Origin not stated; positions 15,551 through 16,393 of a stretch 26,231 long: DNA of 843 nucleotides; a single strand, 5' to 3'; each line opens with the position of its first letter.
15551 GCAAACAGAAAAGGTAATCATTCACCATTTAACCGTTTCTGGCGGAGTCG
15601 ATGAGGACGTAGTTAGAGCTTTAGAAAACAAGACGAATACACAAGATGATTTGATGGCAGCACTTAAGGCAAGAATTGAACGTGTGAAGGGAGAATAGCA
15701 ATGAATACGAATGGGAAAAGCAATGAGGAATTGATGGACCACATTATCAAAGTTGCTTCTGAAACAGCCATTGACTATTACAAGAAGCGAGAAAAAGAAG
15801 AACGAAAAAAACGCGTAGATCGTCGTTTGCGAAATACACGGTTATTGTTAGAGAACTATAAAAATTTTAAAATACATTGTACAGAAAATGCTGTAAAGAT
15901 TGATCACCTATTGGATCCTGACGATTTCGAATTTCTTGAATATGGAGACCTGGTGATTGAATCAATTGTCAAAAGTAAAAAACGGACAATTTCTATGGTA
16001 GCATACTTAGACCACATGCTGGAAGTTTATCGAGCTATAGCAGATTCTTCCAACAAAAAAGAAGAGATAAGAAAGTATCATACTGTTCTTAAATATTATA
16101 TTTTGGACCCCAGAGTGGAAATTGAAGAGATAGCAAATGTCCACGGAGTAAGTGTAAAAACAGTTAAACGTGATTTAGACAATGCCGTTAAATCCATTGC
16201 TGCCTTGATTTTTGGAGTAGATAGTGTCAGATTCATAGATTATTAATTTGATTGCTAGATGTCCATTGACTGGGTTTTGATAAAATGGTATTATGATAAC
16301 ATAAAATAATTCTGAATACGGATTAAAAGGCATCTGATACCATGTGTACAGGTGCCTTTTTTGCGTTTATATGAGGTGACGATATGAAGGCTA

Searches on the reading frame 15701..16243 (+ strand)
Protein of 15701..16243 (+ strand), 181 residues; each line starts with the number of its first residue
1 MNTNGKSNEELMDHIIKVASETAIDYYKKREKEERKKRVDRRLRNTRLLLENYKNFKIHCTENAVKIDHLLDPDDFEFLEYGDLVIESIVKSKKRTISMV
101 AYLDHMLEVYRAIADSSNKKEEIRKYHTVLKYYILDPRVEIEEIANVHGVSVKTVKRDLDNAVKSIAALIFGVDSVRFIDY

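Call 8: search_protein_families(library=pfam, proteins=[window:15701-16243:+], max_evalue=0.01)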
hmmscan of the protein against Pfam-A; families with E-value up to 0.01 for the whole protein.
window:15701-16243:+ (181 aa): 2 families
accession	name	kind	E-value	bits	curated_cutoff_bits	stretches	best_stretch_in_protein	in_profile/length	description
PF12116.14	SpoIIID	-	0.00044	20.7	27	1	121-168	2-49/82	Stage III sporulation protein D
PF08220.18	HTH_DeoR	-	0.0026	17.9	21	1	139-161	15-37/57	DeoR-like helix-turn-helix domain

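Call 9: search_protein_families(library=phrogs, proteins=[window:15701-16243:+], max_evalue=0.001)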
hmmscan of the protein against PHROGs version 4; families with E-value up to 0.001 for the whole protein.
window:15701-16243:+ (181 aa): 2 families
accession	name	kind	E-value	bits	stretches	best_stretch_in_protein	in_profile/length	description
phrog_1558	-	unknown function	1.9e-46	159.2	1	6-178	4-176/178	-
phrog_3512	-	transcription regulation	0.0004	21.6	1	90-172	38-115/130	sigma factor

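Call 11: search_dna_similar(query=window:15701-16243:+, collection=phages, mode=protein, max_rows=40)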
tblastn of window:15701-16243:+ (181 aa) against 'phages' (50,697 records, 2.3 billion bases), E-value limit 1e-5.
Records with a match: 6; places in all: 6; records where one place covers at least 80% of the query: 5.
Best place of each record, by identity: <60% 6.
By first word of the organism name: Faecalibacterium 2; Bacillus 2; Brevibacillus 1; Clostridioides 1.
By host as written in the record: Faecalibacterium prausnitzii 2; Brevibacillus laterosporus 1; - 1; Bacillus clarkii 1; Clostridioides difficile CD500-12 1.
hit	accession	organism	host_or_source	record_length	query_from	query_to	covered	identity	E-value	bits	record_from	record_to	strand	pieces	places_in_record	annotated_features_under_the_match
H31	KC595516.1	Brevibacillus phage Emery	Brevibacillus laterosporus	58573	2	178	98%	36.1%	2e-21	96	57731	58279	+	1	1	hypothetical protein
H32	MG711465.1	Faecalibacterium phage FP_Brigit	Faecalibacterium prausnitzii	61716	10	172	90%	35.6%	7e-13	71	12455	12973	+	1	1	DNA binding domain-containing protein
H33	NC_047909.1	Faecalibacterium phage FP_Brigit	Faecalibacterium prausnitzii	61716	10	172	90%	35.6%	7e-13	71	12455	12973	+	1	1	DNA binding domain-containing protein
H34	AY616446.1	Bacillus phage BCASJ1c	-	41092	10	178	93%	28.5%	2e-7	56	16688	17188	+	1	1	27: 27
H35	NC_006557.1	Bacillus phage BCASJ1c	Bacillus clarkii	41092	10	178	93%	28.5%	2e-7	56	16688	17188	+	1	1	hypothetical protein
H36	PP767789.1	Clostridioides phage phiCDKH02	Clostridioides difficile CD500-12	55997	52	178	70%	30.8%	3e-6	52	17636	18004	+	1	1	sigma factor-like helix-turn-helix DNA-binding protein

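Call 13: find_homologous_proteins(query=window:15701-16243:+)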
Query window:15701-16243:+ (181 aa): 80 proteins with E <= 0.001 among 345 candidates.
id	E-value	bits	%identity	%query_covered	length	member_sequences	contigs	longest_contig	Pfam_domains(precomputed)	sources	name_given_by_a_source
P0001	3.3e-103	361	92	99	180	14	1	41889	-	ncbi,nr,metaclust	ncbi:hypothetical protein A499_06375 [Niallia nealsonii AAU1]|nr:hypothetical protein A499_06375 [Ni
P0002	1.7e-90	319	81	99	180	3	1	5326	-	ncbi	-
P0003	3.2e-90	319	81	99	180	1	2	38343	-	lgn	-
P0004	5.1e-89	315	80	99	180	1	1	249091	-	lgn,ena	-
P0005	2.1e-80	287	80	93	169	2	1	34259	-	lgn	-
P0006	2.7e-52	195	57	94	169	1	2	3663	-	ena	-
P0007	1.6e-49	186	56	96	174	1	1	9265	PF08279.19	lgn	-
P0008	1.5e-47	180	52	95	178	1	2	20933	-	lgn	-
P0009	1.4e-46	177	52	95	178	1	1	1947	-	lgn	-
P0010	1.6e-43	167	44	96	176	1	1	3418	-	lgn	-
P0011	2.5e-39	153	43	99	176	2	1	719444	-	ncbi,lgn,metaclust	metaclust:status=active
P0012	3.6e-39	153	41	96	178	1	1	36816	-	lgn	-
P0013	8.0e-39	151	48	91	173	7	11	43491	-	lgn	-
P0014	2.2e-37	147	44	97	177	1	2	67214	-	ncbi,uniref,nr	ncbi:hypothetical protein CVD25_01025 [Bacillus canaveralius]|uniref:Helix-turn-helix type 11 domain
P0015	6.0e-34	136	41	93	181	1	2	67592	PF08279.19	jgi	jgi:hypothetical protein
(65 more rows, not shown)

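Call 14: get_annotated_region(hit=H34, flank=2500)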
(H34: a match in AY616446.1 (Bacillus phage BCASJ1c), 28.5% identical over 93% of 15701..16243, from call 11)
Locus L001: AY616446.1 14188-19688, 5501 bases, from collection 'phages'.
description: Bacillus clarkii bacteriophage BCJA1c, complete genome.
organism: Bacillus phage BCASJ1c (NCBI taxid 294382)
taxonomy: Viruses; Duplodnaviria; Heunggongvirae; Uroviricota; Caudoviricetes; Jarrellvirus; Jarrellvirus BCAJ1
host: -; source: -; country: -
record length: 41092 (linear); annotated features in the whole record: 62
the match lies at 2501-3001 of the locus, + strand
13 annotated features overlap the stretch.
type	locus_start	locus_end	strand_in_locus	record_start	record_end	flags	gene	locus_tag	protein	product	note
CDS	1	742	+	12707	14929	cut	22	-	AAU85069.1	22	-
CDS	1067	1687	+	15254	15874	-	23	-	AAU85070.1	23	-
CDS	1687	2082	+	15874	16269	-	24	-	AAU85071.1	rus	Holliday junction resolvase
CDS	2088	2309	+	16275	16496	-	25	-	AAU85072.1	25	-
CDS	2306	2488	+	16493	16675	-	26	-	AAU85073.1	26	-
CDS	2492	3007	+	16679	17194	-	27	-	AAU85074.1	27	-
CDS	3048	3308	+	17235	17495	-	28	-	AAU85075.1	28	-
CDS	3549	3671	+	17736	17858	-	29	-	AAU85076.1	29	-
CDS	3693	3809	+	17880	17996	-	30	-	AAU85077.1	30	-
CDS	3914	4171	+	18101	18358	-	31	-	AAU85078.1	31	-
CDS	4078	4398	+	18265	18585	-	32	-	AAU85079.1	32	-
CDS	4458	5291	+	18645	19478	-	33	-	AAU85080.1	terminase small subunit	-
CDS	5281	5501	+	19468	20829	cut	34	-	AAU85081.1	terminase large subunit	-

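Call 15: get_annotated_region(hit=H32, flank=2500)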
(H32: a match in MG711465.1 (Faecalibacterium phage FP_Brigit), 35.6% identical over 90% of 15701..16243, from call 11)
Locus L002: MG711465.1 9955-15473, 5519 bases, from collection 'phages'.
description: Faecalibacterium phage FP_Brigit, complete genome.
organism: Faecalibacterium phage FP_Brigit (NCBI taxid 2070181)
taxonomy: Viruses; Duplodnaviria; Heunggongvirae; Uroviricota; Caudoviricetes; Brigitvirus; Brigitvirus brigit
host: Faecalibacterium prausnitzii; source: -; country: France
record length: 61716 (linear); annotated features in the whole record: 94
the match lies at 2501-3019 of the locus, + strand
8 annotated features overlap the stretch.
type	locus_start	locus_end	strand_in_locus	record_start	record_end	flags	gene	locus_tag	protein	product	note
CDS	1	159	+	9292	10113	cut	-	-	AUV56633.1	hypothetical protein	rasttk_feature_creation_tool=prodigal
CDS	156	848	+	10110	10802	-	-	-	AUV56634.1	single-stranded DNA-binding protein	rasttk_feature_creation_tool=prodigal; SSB, Single-stranded DNA-binding protein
CDS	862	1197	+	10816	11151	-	-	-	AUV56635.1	hypothetical protein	rasttk_feature_creation_tool=prodigal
CDS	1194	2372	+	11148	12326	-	-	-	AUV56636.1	S-adenosylmethionine synthetase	rasttk_feature_creation_tool=prodigal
CDS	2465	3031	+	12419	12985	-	-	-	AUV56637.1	DNA binding domain-containing protein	rasttk_feature_creation_tool=prodigal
CDS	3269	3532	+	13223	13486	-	-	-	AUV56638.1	hypothetical protein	rasttk_feature_creation_tool=prodigal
CDS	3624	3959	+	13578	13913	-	-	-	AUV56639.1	hypothetical protein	rasttk_feature_creation_tool=glimmer3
CDS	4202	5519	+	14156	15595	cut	-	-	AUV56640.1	hypothetical protein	rasttk_feature_creation_tool=prodigal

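Call 16: get_annotated_region(hit=H36, flank=2500)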
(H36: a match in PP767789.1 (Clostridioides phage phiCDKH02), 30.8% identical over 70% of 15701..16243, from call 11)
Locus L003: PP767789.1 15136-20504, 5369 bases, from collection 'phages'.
description: Clostridioides phage phiCDKH02, complete genome.
organism: Clostridioides phage phiCDKH02 (NCBI taxid 3145026)
taxonomy: Viruses
host: Clostridioides difficile CD500-12; source: clinical sample; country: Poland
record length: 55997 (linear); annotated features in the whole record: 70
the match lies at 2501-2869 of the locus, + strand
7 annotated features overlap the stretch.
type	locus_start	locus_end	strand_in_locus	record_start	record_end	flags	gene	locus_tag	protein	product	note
CDS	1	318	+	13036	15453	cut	-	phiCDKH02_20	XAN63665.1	virulence-associated E family protein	-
CDS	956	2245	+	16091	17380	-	-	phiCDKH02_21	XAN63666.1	DEAD/DEAH box helicase family protein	-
CDS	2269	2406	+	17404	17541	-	-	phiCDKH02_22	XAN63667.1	hypothetical protein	-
CDS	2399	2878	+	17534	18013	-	-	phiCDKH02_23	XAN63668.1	sigma factor-like helix-turn-helix DNA-binding protein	-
CDS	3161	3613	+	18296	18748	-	-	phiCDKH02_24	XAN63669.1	antirepressor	-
CDS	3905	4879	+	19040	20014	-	-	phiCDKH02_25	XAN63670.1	hypothetical protein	-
CDS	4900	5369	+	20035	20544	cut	-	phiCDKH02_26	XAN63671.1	hypothetical protein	-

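Call 18: find_related_loci(query=A1, collection=genome_contigs, flank=3000)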
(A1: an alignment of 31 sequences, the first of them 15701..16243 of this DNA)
Query A1 (181 aa) in genome_contigs; peptide patterns used: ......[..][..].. (x = any residue, [..] = any of these).
125 stretches matched a pattern; 110 encode a relative of the query (tblastn E <= 1e-3); the best 80 are kept; 80 distinct loci.
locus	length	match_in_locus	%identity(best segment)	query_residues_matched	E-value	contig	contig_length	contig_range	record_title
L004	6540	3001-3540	96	1-180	3e-114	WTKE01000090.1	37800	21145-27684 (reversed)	MAG: Bacillus sp. (in: firmicutes) isolate SS36439bin_11 NODE_186_length_37800_cov_231.941449, whole genome shotgun sequ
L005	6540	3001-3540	80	1-180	6e-89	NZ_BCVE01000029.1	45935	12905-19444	Niallia circulans NBRC 13626, whole genome shotgun sequence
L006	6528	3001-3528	44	1-179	5e-49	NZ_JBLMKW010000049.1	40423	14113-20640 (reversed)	Paenibacillus azoreducens strain KCTC 3829 49, whole genome shotgun sequence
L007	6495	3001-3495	46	15-179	1e-47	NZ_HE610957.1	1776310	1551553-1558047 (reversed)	Paenibacillus senegalensis JC66, whole genome shotgun sequence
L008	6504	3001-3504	43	11-178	6e-42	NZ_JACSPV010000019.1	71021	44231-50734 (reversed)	Bacillus norwichensis strain Sa1BUA2 NODE_19_length_71021_cov_50.734889, whole genome shotgun sequence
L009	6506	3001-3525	43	4-178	1e-41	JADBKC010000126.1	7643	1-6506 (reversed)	MAG: Bacillales bacterium isolate Bu78 NODE_5112_length_7643_cov_4.333158, whole genome shotgun sequence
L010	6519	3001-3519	43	6-178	8e-41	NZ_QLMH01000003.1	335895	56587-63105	Paranoxybacillus vitaminiphilus strain CGMCC 1.8979 Ga0171590_103, whole genome shotgun sequence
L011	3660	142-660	45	9-180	5e-41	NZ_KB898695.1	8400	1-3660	Gracilibacillus lacisalsi DSM 19029 D569DRAFT_scaffold00034.34, whole genome shotgun sequence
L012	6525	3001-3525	44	6-180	5e-40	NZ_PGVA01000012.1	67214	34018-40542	Bacillus canaveralius strain M4.6 contig_13, whole genome shotgun sequence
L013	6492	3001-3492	39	15-178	6e-37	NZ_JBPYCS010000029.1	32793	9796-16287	Virgibacillus sp. W0430 Scaffold29_1, whole genome shotgun sequence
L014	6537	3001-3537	41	2-178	1e-36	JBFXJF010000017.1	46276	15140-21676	MAG: Vulcanibacillus sp. isolate CA_2019_TPIn_45 NODE_2465_length_46276_cov_6.250450_TPIn, whole genome shotgun sequence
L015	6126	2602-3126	42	12-178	3e-35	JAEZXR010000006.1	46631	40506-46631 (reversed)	MAG: Bacillota bacterium isolate OH_PFB_209 k127_1217831, whole genome shotgun sequence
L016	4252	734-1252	35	6-178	2e-35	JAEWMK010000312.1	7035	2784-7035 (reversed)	MAG: Bacillota bacterium isolate OH_PDB_133 k127_1095196, whole genome shotgun sequence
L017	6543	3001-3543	38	2-178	4e-34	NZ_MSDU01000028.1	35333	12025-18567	Domibacillus antri strain XD80 WGS_contig_28, whole genome shotgun sequence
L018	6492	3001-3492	38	15-178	4e-34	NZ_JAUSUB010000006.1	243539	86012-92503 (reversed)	Cytobacillus purgationiresistens strain DSM 23494 Ga0480534_06, whole genome shotgun sequence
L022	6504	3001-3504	32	11-178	4e-33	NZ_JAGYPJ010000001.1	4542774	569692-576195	Lederbergia citrisecunda strain FJAT-49732 Scaffold1, whole genome shotgun sequence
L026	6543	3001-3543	39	9-176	1e-27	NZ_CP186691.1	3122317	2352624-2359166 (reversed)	Faecalibacterium prausnitzii strain 2 chromosome, complete genome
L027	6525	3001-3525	36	13-177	3e-27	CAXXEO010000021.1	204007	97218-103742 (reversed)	MAG: Oscillospiraceae bacterium isolate 356554d1-49d8-4da2-9fb0-4e541081e6ce genome assembly, contig: contig_21, whole g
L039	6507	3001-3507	39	16-178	1e-24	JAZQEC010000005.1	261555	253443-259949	MAG: Clostridia bacterium isolate T1900044635_TS20190101.MAGScoT_cleanbin_000035 SGB_1131_k141_565597, whole genome shot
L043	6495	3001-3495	36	18-176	2e-24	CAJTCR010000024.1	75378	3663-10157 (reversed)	Eubacteriaceae bacterium isolate B36_36_MI_H genome assembly, contig: MGBC000105.24, whole genome shotgun sequence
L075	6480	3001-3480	37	23-176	5e-22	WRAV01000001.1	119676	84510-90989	MAG: Oscillospiraceae bacterium isolate Lab288P1bin5 Ga0131853_10000129, whole genome shotgun sequence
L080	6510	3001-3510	35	17-177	4e-21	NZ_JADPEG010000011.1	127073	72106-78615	Clostridium sp. D33t1_170424_F3 NODE_11_length_127073_cov_53.7461, whole genome shotgun sequence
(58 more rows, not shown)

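Call 19: search_protein_families(library=ncbifam, proteins=[window:15701-16243:+], max_evalue=1)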
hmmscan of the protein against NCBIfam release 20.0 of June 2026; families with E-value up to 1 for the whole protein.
window:15701-16243:+ (181 aa): 13 families
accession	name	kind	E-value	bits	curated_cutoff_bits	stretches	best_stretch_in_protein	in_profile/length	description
TIGR02985.1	Sig70_bacteroi1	subfamily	0.0043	17.3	126.4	1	140-167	132-159/162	RNA polymerase sigma-70 factor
NF003257.0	PRK04217.1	equivalog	0.0062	16.7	115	1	91-171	9-91/110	hypothetical protein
TIGR02937.1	sigma70-ECF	superfamily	0.0062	16.2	42.9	1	14-166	55-161/165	sigma-70 family RNA polymerase sigma factor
NF048019.1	IS256_Zn_var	equivalog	0.0068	15.7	150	1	121-166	33-77/304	IS256 family transposase, variant Zn-binding type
NF009194.0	PRK12542.1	equivalog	0.01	16.1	211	1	85-178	99-178/185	RNA polymerase sigma factor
NF007215.0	PRK09637.1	equivalog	0.011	15.7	212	1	7-39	48-80/181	RNA polymerase sigma factor SigZ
TIGR02844.1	spore_III_D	equivalog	0.014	15.7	111.5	1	130-166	11-47/80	sporulation transcriptional regulator SpoIIID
NF007216.0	PRK09638.1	equivalog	0.017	14.9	194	0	110-166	117-170/180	RNA polymerase sigma factor SigY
TIGR02999.1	Sig-70_X6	subfamily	0.022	14.7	126.15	1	140-162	152-174/183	ECF-type sigma factor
NF052423.1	lpg1689_fam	equivalog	0.045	13.2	150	1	92-171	54-133/184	lpg1689 family Dot/Icm T4SS effector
NF005927.0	PRK07942.1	subfamily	0.091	12.4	186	1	132-166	44-79/232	DNA polymerase III subunit epsilon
NF049968.1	QhpR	equivalog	0.16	11.1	250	0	100-139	48-87/284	AraC-like transcriptional regulator QhpR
NF001383.0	PRK00279.2-1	equivalog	0.23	11.1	225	1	12-63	142-193/212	adenylate kinase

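Call 29: search_solved_structures(query=A1, max_evalue=10, show_alignments=2)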
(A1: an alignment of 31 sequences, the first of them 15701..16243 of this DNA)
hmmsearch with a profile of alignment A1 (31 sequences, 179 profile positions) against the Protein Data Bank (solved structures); distinct sequences matched with E-value up to 10: 2.
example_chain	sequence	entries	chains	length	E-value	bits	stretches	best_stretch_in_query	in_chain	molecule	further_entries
2l0k_A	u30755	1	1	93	0.097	15.6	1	130-160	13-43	Stage III sporulation protein D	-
1fse_A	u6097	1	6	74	0.32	13.9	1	136-165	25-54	GERE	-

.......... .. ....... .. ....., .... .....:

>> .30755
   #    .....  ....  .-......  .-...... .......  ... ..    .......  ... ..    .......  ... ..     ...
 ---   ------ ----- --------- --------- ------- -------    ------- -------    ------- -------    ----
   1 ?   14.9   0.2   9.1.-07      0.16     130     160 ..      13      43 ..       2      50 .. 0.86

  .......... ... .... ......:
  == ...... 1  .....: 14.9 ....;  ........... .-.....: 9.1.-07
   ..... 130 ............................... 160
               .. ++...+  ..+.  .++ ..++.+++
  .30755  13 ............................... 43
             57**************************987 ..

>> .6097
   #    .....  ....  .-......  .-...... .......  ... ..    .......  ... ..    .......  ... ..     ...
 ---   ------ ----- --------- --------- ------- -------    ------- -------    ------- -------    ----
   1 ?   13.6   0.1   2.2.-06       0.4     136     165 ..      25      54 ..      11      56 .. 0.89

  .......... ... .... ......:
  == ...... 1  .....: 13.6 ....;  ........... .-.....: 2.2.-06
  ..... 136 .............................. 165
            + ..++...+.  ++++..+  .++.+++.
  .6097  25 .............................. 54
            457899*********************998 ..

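Call 35: predict_structure(alignment_id=A1)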
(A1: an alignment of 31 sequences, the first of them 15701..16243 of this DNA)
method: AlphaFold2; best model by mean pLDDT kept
length: 181 residues; sequences in the alignment: 31
mean_pLDDT: 83.7   pTM: 0.69
mean pLDDT of the five models: 83.7, 82.6, 81.9, 80.2, 79.8
residues with pLDDT >= 90: 74; 70-90: 81; 50-70: 16; < 50: 10
segments of 3 or more residues with pLDDT < 50: 174-181
pLDDT, mean of each block of 10 residues (from residue 1): 59 82 88 82 91 90 85 64 76 88 92 92 96 93 97 98 92 47 37
secondary structure, 60 per line:
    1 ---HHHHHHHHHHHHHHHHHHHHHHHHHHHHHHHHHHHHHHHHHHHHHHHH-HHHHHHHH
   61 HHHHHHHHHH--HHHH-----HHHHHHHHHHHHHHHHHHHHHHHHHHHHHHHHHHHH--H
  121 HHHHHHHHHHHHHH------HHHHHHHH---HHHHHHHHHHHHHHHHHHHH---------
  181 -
elements in order: H4-51 H53-70 H73-76 H82-117 H120-134 H141-148 H152-171

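Call 39: fold_search(model_id=the predicted structure, library=pdb)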
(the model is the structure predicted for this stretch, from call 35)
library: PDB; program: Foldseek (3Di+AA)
matches with E <= 10: 268; with E <= 0.001: 0
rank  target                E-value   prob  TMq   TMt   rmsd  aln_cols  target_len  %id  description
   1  7xyb_G                3.8e-01  0.77  0.33  0.35   9.0       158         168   18  The cryo-EM structure of an AlpA-loaded complex (released 2022-07-20)
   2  9fqr_Co               4.9e-01  0.25  0.20  0.16  23.2       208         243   14  96-nm repeat of axonemal doublet microtubules from bovine sperm (released 2025-03-26)
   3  6koq_F                5.1e-01  0.54  0.26  0.31  25.5       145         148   12  Mycobacterium tuberculosis initial transcription complex comprising sigma H and 5'-OH RNA of 10 nt (released 2020-03-11)
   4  5uxx_C                1.1e+00  0.38  0.25  0.28  16.0       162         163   11  Co-crystal structure of the sigma factor RpoE in complex with the anti-sigma factor NepR from Bartonella quintana (released 2018-02-28)
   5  8hkc_E                1.1e+00  0.92  0.36  0.26   4.3        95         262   15  Cryo-EM structure of E. coli RNAP sigma32 complex (released 2023-05-31)
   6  3hug_E                1.1e+00  0.82  0.26  0.54   4.5        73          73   22  Crystal structure of Mycobacterium tuberculosis anti-sigma factor RslA in complex with -35 promoter binding domain of  (released 2010-03-02)
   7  4ntf                  1.1e+00  0.41  0.27  0.32  14.3       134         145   11  Mus Musculus LTC4 synthase in S-hexyl-GSH complex form (released 2015-01-14)
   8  6pfj_A                1.2e+00  0.35  0.26  0.22  16.5       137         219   19  Structure of S. venezuelae RsiG-WhiG-(ci-di-GMP) complex, P64 crystal form (released 2019-11-13)
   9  5m4y_E                1.2e+00  0.20  0.25  0.25  19.6       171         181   12  Crystal structure of the Sec3/Sso2 complex at 2.20 angstrom resolution (released 2017-02-08)
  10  3wyf_F                1.2e+00  0.12  0.18  0.05  17.6       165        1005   13  Crystal structure of Xpo1p-Yrb2p-Gsp1p-GTP complex (released 2014-11-12)
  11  5vju                  1.4e+00  0.30  0.28  0.27  17.6       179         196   11  De Novo Photosynthetic Reaction Center Protein Variant Equipped with His-Tyr H-bond, Heme B, and Cd(II) ions (released 2018-04-25)
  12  4jcz                  1.4e+00  0.28  0.24  0.29  14.8       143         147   12  Human LTC4 synthase in complex with product analogs - implications for enzyme catalysis (released 2014-01-01)
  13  3hug_G                1.5e+00  0.91  0.27  0.59   4.0        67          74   19  Crystal structure of Mycobacterium tuberculosis anti-sigma factor RslA in complex with -35 promoter binding domain of  (released 2010-03-02)
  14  9g0u                  1.5e+00  0.28  0.25  0.29  15.0       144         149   12  Human LTC4 synthase in complex with AZD9898 (released 2025-02-26)
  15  3hug_C                1.5e+00  0.91  0.27  0.57   4.0        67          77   19  Crystal structure of Mycobacterium tuberculosis anti-sigma factor RslA in complex with -35 promoter binding domain of  (released 2010-03-02)
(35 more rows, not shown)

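Call 40: fold_search(model_id=the predicted structure, library=viral)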
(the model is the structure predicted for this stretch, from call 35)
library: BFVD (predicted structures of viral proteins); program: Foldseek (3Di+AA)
matches with E <= 10: 330; with E <= 0.001: 2
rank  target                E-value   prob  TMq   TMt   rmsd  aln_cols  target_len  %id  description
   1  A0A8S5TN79            7.2e-04  1.00  0.42  0.45   8.7       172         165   15  RNA polymerase sigma factor 70 region 4 type 2 domain-containing protein [Siphoviridae sp. ctFH16]
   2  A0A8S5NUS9            9.2e-04  1.00  0.59  0.75   3.0       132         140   20  Uncharacterized protein [Myoviridae sp. ct1CM14]
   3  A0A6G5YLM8            3.4e-03  1.00  0.56  0.61   7.5       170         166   14  (no name in the UniProt tables at hand)
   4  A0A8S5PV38            4.3e-03  1.00  0.33  0.35  13.0       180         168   17  Uncharacterized protein [Myoviridae sp. ctQve5]
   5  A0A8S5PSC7            8.3e-03  1.00  0.35  0.43   5.9       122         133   15  ECF sigma factor [Myoviridae sp. ctHfT6]
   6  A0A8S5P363            8.3e-03  1.00  0.35  0.40   6.7       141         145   16  Sigma-70, region 4 [Myoviridae sp. ctegP15]
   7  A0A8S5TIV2            9.2e-03  1.00  0.50  0.54   7.8       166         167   11  Uncharacterized protein [Myoviridae sp. ct9dX1]
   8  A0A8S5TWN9            9.2e-03  1.00  0.45  0.60   5.8       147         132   18  Uncharacterized protein [Siphoviridae sp. ctcx61]
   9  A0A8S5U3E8            1.2e-02  1.00  0.45  0.61   4.0       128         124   13  Sigma70 [Myoviridae sp. ctBtV12]
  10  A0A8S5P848            1.5e-02  1.00  0.37  0.43   8.0       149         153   10  Uncharacterized protein [Siphoviridae sp. ctrvp54]
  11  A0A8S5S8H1            1.5e-02  1.00  0.34  0.42   7.4       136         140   15  DUF1492 domain-containing protein [Siphoviridae sp. ctb3910]
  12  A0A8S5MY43            1.5e-02  1.00  0.34  0.40   6.8       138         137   11  Uncharacterized protein [Myoviridae sp. ctRRy11]
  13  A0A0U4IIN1            1.9e-02  1.00  0.49  0.60   4.2       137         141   14  (no name in the UniProt tables at hand)
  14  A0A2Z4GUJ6            2.1e-02  1.00  0.50  0.65   3.7       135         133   13  (no name in the UniProt tables at hand)
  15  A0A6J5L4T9            2.1e-02  1.00  0.45  0.48  10.2       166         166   10  RNA polymerase sigma-70 region 4 [uncultured Caudovirales phage]
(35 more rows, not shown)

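Call 67: search_protein_families(library=ncbifam, alignment_id=A1, max_evalue=1)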
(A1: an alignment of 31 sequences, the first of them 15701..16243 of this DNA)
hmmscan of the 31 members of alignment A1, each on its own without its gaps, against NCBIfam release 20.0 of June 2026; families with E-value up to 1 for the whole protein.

A. member 1, window:15701-16243:+ (181 aa): 13 families
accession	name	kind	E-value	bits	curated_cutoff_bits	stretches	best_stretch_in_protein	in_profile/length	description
TIGR02985.1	Sig70_bacteroi1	subfamily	0.0043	17.3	126.4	1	140-167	132-159/162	RNA polymerase sigma-70 factor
NF003257.0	PRK04217.1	equivalog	0.0062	16.7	115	1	91-171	9-91/110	hypothetical protein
TIGR02937.1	sigma70-ECF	superfamily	0.0062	16.2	42.9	1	14-166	55-161/165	sigma-70 family RNA polymerase sigma factor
NF048019.1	IS256_Zn_var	equivalog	0.0068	15.7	150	1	121-166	33-77/304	IS256 family transposase, variant Zn-binding type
NF009194.0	PRK12542.1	equivalog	0.01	16.1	211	1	85-178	99-178/185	RNA polymerase sigma factor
NF007215.0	PRK09637.1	equivalog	0.011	15.7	212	1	7-39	48-80/181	RNA polymerase sigma factor SigZ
TIGR02844.1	spore_III_D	equivalog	0.014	15.7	111.5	1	130-166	11-47/80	sporulation transcriptional regulator SpoIIID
NF007216.0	PRK09638.1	equivalog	0.017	14.9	194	0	110-166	117-170/180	RNA polymerase sigma factor SigY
TIGR02999.1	Sig-70_X6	subfamily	0.022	14.7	126.15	1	140-162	152-174/183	ECF-type sigma factor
NF052423.1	lpg1689_fam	equivalog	0.045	13.2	150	1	92-171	54-133/184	lpg1689 family Dot/Icm T4SS effector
NF005927.0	PRK07942.1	subfamily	0.091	12.4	186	1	132-166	44-79/232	DNA polymerase III subunit epsilon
NF049968.1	QhpR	equivalog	0.16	11.1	250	0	100-139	48-87/284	AraC-like transcriptional regulator QhpR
NF001383.0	PRK00279.2-1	equivalog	0.23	11.1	225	1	12-63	142-193/212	adenylate kinase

B. families by the number of members that match (of 31 scanned): 43 families (the first 25 are shown)
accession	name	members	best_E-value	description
TIGR02937.1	sigma70-ECF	13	0.0018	sigma-70 family RNA polymerase sigma factor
TIGR02985.1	Sig70_bacteroi1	10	0.0019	RNA polymerase sigma-70 factor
NF045758.2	YlxM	7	1.2e-05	YlxM family DNA-binding protein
NF003257.0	PRK04217.1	7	0.0062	hypothetical protein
NF007216.0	PRK09638.1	4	9.7e-05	RNA polymerase sigma factor SigY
NF001075.0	PRK00118.2-6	4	0.006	putative DNA-binding protein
NF007215.0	PRK09637.1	4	0.011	RNA polymerase sigma factor SigZ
TIGR02999.1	Sig-70_X6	3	0.0044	ECF-type sigma factor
NF001068.0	PRK00118.1-4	2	0.0027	putative DNA-binding protein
NF053736.1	AcpB_EbpR_MafR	2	0.0046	AcpB/EbpR/MafR family transcriptional regulator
NF048019.1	IS256_Zn_var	2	0.0068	IS256 family transposase, variant Zn-binding type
TIGR02844.1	spore_III_D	2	0.013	sporulation transcriptional regulator SpoIIID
NF033530.1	lasso_PqqD_Strm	2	0.081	lasso peptide biosynthesis PqqD family chaperone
NF001072.0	PRK00118.2-2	1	0.0019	putative DNA-binding protein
NF001070.0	PRK00118.1-6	1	0.0022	putative DNA-binding protein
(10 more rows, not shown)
